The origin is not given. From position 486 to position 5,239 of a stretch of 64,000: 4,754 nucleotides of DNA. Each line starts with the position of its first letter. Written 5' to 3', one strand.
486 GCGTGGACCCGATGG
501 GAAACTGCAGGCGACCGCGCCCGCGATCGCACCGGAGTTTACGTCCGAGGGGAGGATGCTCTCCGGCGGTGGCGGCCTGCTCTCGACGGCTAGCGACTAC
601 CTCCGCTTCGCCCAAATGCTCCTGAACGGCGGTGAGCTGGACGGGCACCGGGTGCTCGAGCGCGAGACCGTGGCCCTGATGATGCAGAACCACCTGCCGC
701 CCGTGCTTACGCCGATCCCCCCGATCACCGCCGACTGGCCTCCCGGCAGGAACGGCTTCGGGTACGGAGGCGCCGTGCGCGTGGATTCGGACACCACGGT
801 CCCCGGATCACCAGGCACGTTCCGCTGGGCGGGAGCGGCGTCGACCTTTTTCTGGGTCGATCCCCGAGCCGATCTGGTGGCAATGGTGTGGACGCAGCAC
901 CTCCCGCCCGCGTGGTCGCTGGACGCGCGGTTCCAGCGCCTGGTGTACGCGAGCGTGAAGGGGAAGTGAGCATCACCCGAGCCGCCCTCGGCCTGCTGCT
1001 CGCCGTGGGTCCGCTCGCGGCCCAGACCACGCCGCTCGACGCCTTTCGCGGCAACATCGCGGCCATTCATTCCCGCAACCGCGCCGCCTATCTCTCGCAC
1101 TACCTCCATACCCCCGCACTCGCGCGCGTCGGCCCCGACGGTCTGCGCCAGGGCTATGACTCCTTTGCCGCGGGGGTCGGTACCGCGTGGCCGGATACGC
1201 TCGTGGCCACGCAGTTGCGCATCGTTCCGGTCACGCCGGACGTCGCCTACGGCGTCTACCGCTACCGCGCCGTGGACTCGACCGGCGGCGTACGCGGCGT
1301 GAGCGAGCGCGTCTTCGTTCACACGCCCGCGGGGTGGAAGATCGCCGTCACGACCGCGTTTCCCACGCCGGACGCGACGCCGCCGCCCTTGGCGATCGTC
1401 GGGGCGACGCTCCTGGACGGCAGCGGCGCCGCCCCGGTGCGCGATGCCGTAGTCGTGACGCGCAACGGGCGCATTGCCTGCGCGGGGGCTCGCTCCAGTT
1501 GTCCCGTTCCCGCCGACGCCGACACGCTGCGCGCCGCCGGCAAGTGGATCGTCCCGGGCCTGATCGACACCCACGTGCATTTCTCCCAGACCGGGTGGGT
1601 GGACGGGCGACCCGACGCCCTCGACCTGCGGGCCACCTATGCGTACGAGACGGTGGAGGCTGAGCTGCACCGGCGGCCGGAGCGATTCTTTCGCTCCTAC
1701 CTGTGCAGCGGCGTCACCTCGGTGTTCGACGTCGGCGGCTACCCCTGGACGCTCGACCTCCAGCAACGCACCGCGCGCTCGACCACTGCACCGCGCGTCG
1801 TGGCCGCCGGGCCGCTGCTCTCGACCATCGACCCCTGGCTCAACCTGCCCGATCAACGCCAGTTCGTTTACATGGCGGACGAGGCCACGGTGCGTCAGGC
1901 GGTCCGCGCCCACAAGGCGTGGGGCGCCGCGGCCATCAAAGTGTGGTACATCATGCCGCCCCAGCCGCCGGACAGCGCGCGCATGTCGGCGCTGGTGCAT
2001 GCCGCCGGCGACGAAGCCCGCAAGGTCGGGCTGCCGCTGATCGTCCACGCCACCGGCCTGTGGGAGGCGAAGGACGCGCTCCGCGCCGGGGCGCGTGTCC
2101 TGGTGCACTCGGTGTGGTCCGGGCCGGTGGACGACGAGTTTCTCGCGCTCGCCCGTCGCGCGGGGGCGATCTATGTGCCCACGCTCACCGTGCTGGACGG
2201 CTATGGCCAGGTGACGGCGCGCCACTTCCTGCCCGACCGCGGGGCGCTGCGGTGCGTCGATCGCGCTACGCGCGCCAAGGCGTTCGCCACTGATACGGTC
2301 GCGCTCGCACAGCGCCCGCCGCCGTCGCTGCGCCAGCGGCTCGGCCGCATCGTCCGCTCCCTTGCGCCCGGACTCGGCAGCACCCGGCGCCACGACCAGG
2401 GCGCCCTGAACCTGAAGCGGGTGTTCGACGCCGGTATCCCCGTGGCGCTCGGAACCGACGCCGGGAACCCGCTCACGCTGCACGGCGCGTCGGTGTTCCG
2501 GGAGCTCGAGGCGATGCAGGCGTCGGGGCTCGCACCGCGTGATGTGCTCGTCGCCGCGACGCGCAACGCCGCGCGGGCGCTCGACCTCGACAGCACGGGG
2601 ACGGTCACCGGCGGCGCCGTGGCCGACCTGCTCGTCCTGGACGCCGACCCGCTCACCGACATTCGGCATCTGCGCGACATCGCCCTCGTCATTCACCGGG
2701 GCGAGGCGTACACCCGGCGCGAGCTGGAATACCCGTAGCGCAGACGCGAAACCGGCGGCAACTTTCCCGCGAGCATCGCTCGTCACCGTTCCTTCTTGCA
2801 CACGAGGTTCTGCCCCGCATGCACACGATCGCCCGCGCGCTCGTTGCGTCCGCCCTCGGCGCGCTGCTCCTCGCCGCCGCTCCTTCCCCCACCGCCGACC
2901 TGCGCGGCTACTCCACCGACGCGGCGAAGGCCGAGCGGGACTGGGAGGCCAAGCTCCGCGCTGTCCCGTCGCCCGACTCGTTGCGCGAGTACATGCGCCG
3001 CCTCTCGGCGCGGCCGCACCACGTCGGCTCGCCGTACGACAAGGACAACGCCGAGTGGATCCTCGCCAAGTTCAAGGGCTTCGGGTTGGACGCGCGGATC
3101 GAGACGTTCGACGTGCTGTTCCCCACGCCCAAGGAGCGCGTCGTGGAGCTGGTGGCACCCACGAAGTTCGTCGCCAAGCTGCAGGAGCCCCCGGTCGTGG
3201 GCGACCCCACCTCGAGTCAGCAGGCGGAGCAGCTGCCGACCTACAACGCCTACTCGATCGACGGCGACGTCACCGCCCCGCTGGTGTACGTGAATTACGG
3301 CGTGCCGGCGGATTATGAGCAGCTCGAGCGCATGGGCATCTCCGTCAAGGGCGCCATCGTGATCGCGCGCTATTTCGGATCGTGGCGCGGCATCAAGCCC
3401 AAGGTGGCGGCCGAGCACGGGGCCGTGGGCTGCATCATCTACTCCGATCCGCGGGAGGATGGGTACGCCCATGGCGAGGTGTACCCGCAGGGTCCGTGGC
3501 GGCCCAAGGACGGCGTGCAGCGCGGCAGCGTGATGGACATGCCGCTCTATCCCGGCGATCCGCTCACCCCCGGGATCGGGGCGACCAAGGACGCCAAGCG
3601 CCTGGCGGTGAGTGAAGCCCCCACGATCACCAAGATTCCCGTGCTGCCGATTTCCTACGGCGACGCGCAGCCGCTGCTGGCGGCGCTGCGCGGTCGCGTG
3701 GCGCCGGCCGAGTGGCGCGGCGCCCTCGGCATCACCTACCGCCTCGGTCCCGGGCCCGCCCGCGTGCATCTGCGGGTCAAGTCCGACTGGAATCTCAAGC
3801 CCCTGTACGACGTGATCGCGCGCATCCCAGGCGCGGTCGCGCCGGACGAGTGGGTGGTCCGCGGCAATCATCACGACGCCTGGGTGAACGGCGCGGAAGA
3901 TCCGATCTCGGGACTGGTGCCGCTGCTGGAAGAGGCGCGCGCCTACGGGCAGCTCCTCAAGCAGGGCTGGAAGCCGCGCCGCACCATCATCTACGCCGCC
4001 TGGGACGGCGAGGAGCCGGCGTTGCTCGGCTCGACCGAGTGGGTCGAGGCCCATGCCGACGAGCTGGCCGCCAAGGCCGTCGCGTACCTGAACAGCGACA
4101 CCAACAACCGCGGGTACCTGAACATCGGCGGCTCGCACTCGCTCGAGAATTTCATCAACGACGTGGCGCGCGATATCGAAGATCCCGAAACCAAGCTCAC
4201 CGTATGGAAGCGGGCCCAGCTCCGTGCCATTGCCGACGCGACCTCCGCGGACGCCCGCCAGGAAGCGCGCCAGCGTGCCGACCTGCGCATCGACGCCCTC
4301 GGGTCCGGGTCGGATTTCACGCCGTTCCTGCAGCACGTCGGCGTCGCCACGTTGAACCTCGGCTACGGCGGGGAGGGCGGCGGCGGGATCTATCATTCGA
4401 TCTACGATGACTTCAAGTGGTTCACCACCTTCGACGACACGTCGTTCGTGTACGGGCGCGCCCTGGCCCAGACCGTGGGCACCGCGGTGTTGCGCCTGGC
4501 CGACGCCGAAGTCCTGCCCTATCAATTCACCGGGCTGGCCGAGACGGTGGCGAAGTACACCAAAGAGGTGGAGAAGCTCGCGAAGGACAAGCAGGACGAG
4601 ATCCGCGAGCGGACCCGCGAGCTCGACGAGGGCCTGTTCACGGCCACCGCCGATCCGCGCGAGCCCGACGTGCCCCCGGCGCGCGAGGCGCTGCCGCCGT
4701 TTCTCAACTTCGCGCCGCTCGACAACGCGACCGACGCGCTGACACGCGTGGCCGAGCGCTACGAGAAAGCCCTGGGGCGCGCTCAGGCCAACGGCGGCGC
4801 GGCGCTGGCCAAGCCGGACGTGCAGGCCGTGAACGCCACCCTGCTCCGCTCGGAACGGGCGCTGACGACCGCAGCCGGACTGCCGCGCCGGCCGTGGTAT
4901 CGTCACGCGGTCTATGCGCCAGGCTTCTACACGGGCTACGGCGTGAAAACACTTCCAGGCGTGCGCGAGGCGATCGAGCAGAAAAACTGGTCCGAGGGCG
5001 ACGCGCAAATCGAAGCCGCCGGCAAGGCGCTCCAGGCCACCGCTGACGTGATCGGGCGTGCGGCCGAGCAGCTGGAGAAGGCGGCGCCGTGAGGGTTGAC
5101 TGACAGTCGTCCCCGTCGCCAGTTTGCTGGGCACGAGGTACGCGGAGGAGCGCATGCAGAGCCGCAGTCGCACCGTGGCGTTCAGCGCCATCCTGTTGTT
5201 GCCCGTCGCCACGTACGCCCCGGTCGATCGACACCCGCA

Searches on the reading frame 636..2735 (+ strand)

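Call 42: search_protein_families(library=pfam, max_evalue=0.0001, proteins=[window:636-2735:+])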
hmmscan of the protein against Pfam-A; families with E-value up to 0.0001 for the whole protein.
window:636-2735:+ (700 aa): 2 families
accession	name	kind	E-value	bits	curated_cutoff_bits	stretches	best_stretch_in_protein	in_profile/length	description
PF01979.26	Amidohydro_1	-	2.1e-23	83.6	25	1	304-689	1-342/345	Amidohydrolase family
PF07969.17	Amidohydro_3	-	7.5e-12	45.9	29.7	1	591-674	357-450/472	Amidohydrolase family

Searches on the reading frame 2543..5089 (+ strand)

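Call 42: search_protein_families(library=pfam, max_evalue=0.0001, proteins=[window:2543-5089:+])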
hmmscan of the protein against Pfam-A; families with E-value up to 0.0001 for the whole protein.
window:2543-5089:+ (849 aa): 3 families
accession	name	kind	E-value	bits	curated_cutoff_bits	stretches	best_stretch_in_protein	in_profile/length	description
PF04253.20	TFR_dimer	-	1.5e-25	89.9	27.1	1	721-836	1-119/121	Transferrin receptor-like dimerisation domain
PF04389.22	Peptidase_M28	-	1e-15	58.4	21.3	1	424-625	2-175/193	Peptidase family M28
PF02225.27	PA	-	4.3e-08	33.6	23.9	1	243-328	1-90/95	PA domain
